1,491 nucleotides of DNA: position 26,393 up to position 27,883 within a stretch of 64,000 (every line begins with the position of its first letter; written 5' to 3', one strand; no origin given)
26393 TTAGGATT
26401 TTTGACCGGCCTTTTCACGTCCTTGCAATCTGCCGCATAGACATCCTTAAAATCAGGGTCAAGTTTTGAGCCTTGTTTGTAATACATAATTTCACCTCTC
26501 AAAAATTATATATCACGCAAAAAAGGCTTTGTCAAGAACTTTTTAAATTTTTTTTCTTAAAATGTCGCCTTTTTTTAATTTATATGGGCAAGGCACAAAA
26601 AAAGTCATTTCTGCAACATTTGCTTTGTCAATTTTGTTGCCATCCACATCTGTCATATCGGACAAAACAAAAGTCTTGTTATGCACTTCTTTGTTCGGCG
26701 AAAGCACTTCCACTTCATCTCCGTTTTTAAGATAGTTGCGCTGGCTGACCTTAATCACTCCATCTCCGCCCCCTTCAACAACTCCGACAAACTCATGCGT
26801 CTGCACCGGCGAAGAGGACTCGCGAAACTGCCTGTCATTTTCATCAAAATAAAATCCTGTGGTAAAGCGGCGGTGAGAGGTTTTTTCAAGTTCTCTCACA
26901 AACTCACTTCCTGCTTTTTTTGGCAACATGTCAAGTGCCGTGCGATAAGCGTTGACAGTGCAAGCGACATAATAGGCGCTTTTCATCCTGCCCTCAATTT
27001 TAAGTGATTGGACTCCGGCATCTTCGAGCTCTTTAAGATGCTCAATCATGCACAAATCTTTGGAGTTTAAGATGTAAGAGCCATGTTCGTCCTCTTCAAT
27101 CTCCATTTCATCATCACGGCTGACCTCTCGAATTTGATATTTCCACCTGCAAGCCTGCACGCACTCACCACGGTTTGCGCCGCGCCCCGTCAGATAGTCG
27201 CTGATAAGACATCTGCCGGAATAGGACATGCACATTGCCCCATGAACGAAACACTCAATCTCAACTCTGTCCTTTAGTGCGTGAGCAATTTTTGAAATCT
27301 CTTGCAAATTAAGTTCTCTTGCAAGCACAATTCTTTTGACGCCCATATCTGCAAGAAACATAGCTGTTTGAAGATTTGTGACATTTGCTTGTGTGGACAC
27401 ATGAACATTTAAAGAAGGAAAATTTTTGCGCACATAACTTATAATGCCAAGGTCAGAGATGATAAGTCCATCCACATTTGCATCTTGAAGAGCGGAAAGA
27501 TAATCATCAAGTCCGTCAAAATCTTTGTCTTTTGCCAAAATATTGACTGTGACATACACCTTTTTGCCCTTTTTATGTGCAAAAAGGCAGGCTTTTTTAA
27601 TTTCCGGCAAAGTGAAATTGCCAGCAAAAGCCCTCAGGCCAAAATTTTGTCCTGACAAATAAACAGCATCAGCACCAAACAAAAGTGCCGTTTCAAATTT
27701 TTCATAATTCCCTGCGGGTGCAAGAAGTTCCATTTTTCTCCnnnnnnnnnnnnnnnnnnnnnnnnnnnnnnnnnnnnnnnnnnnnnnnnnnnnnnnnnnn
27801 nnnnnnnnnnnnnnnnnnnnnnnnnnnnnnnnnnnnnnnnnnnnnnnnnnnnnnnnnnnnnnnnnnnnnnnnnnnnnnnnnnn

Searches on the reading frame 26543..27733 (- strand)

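Call 59: search_protein_families(library=ncbifam, proteins=[window:26543-27733:-], max_evalue=0.00001)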
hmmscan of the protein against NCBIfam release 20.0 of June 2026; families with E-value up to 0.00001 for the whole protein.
window:26543-27733:- (396 aa): 4 families
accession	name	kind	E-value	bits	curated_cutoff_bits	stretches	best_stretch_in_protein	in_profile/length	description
NF011996.0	PRK15452.1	equivalog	6.7e-105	351.5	534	2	2-208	6-211/449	prephenate-dependent tRNA uridine(34) hydroxylase TrhP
NF047963.1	quinone_UbiU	equivalog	1.7e-55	188.5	440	2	1-203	1-205/331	ubiquinone anaerobic biosynthesis protein UbiU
NF047965.1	quinone_UbiV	equivalog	5.8e-17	62.1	275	1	54-297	58-287/292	ubiquinone anaerobic biosynthesis protein UbiV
NF011991.0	PRK15447.1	equivalog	2.4e-15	56.7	283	1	54-298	59-293/302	U32 family peptidase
